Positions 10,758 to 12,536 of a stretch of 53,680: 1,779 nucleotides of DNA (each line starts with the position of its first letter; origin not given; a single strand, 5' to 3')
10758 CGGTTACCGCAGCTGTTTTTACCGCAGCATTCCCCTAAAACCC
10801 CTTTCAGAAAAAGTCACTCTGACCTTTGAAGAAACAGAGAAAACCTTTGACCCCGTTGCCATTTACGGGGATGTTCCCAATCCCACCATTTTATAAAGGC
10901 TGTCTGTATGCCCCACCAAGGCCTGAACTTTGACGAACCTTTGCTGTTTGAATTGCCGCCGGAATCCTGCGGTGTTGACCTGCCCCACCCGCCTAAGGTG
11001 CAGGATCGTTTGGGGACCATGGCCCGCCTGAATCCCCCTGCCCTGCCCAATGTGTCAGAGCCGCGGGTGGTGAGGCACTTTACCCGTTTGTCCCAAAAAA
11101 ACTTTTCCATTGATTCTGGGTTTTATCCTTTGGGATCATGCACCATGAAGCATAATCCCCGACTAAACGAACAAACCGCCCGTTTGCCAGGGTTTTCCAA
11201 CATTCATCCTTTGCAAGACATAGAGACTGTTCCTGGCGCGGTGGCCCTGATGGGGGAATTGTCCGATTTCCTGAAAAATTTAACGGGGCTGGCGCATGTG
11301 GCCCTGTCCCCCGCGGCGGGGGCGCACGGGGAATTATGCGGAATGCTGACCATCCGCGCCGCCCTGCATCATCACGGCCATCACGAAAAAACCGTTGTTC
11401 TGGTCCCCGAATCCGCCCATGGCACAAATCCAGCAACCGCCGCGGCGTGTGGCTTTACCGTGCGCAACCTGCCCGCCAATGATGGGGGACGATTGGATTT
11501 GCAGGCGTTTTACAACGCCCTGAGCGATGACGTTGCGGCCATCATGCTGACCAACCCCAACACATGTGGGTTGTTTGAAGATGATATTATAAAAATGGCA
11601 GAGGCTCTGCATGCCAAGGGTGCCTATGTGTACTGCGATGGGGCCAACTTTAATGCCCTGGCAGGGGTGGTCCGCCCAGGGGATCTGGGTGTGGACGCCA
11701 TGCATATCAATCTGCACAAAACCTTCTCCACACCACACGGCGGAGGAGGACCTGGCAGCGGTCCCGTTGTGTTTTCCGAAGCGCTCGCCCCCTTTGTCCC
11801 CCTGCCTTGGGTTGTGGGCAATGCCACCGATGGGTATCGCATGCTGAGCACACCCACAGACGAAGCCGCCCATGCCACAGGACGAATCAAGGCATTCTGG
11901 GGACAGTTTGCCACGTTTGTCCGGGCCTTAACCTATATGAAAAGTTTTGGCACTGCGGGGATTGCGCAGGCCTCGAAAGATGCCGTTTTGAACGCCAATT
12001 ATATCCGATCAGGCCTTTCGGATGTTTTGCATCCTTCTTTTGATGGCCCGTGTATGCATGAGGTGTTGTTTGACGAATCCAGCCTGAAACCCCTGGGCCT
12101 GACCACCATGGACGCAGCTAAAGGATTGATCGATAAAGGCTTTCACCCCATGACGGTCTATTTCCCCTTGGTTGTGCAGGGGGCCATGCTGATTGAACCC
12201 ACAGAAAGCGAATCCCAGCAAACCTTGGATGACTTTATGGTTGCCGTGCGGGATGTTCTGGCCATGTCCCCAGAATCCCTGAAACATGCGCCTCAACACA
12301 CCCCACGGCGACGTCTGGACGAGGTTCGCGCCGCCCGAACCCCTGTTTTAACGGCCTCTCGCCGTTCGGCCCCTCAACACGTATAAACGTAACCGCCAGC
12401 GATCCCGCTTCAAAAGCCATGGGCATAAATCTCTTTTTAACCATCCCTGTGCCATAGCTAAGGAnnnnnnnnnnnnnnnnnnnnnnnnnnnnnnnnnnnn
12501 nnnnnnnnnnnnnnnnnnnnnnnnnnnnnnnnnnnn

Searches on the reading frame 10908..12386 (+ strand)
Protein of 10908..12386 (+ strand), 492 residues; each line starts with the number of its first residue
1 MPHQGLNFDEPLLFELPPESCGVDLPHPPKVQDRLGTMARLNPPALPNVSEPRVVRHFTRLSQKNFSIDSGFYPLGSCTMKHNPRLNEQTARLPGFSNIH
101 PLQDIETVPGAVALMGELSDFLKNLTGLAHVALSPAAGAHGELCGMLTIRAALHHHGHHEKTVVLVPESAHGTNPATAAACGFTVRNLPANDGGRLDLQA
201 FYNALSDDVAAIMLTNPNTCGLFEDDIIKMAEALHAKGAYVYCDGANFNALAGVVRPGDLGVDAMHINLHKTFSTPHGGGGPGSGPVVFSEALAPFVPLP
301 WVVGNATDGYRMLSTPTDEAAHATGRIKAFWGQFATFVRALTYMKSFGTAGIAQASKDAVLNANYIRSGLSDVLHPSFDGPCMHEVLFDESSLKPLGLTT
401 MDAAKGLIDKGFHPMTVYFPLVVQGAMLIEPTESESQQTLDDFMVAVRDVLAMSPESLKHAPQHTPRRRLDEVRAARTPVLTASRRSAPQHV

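Call 3: search_protein_families(library=pfam, proteins=[window:10908-12386:+], max_evalue=1)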
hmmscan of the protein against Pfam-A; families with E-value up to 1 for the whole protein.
window:10908-12386:+ (492 aa): 3 families
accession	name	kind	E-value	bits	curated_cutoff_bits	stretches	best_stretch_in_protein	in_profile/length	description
PF21478.3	GcvP2_C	-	5.7e-19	68.6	27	1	355-450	1-98/122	Glycine dehydrogenase, C-terminal domain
PF00266.25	Aminotran_5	-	5.3e-10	39.2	21.5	1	151-278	79-207/371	Aminotransferase class-V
PF02347.22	GDC-P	-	0.00028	20.3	26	1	197-372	194-363/429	Glycine cleavage system P-protein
